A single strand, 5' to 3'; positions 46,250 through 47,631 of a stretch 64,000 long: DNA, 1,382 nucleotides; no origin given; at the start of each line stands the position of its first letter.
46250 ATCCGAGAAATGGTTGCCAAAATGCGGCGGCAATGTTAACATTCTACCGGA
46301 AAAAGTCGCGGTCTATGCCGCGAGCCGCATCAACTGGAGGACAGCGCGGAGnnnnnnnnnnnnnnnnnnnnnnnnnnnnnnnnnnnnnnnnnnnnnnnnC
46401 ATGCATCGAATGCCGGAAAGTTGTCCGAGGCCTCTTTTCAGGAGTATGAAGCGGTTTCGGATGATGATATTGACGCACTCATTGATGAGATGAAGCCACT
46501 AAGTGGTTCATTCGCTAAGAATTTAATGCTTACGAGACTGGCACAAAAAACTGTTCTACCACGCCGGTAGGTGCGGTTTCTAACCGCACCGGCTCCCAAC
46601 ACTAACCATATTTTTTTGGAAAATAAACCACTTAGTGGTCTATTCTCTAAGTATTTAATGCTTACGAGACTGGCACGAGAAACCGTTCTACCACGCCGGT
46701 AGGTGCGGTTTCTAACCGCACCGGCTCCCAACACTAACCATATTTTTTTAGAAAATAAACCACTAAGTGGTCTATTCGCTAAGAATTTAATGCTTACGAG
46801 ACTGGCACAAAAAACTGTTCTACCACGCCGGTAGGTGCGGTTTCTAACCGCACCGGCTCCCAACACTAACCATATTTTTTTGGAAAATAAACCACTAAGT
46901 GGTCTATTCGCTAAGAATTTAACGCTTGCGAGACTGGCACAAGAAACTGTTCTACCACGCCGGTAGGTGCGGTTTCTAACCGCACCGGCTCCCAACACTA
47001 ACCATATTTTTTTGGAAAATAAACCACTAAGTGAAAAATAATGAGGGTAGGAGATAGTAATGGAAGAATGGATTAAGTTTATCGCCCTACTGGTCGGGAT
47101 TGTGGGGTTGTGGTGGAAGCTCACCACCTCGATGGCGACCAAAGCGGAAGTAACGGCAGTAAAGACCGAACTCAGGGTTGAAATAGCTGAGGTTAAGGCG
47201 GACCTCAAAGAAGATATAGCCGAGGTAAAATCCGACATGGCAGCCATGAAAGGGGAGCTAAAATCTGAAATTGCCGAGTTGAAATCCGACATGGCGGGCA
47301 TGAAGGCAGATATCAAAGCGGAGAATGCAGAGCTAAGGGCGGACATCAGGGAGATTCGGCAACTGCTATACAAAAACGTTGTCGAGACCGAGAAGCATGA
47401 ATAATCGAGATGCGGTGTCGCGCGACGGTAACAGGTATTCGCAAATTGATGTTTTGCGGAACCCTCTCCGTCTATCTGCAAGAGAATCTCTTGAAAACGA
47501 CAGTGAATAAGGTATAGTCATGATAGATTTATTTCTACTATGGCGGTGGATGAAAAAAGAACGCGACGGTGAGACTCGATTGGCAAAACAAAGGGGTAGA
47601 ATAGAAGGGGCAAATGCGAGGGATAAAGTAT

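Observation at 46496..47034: Abundant 132-bp hairpin-containing repeat family: 4-unit tandem array plus at least five dispersed or partial copies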

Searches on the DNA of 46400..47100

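Call 78: search_rna_families(source=window, start=46400, end=47100, threshold=evalue, max_evalue=1)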
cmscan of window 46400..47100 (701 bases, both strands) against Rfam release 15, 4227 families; matches with E-value up to 1: 1.
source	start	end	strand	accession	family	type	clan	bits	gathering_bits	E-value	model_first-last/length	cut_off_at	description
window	46617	46788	-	RF02456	Diantho_3_UTR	Cis-reg;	-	13.6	100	0.81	1-205/205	no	Dianthovirus RNA2 3'UTR stem loops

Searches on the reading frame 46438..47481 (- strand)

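Call 32: search_protein_families(library=pfam, proteins=[window:46438-47481:-], max_evalue=0.01)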
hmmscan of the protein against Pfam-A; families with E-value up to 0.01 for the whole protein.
window:46438-47481:- (347 aa): 1 family
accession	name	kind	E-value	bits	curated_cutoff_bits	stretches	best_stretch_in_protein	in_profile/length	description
PF04513.17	Baculo_PEP_C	-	0.0058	17.1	38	1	44-117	31-104/140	Baculovirus polyhedron envelope protein, PEP, C terminus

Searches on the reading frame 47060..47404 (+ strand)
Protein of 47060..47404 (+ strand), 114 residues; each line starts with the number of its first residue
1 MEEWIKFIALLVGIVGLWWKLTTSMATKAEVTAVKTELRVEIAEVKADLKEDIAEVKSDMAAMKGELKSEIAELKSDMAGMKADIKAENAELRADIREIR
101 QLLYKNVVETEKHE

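Call 32: search_protein_families(library=pfam, proteins=[window:47060-47404:+], max_evalue=0.01)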
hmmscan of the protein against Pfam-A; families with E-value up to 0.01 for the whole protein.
window:47060-47404:+ (114 aa): 10 families
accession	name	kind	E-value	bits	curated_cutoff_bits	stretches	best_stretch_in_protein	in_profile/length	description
PF07798.16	CCDC90-like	-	0.00011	22.5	33.5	1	24-97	41-147/175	Coiled-coil domain-containing protein 90-like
PF16515.11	HIP1_clath_bdg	-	0.00018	22.3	28.8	1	21-88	15-82/99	Clathrin-binding domain of Huntingtin-interacting protein 1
PF07464.16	ApoLp-III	-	0.00019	22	36.3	1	24-110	48-135/146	Apolipophorin-III precursor (apoLp-III)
PF10805.13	DUF2730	-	0.00035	21.1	24.9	0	11-106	15-99/102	Protein of unknown function (DUF2730)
PF04513.17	Baculo_PEP_C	-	0.00066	20.2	38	1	27-96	32-101/140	Baculovirus polyhedron envelope protein, PEP, C terminus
PF04977.20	DivIC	-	0.0011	19.2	28.9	0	8-60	3-54/80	Septum formation initiator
PF07352.17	Phage_Mu_Gam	-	0.0025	18.2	28.3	0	19-68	6-55/149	Bacteriophage Mu Gam like protein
PF01442.23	Apolipoprotein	-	0.0062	16.7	90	1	29-111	33-116/190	Apolipoprotein A1/A4/E domain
PF14221.11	DUF4330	-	0.0063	17.1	27.6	0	8-66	23-89/167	Domain of unknown function (DUF4330)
PF07889.17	DUF1664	-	0.0073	16.8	34.6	0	31-87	46-105/124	Protein of unknown function (DUF1664)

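Call 75: find_encoding_contigs(protein=window:47060-47404:+, flank=2500, max_places=8)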
Protein window:47060-47404:+ (114 aa): no gene with exactly this product is on record in the collection.
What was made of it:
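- Checked: Read-level confirmation was not possible, because the window's own contig is not on record (call 75).
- Repeats are where assemblies fail, and reads could not be checked (call 75).
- Tried and rejected: Look-up of the window's own contig through the 114-aa neighbouring protein: not on record (call 75).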
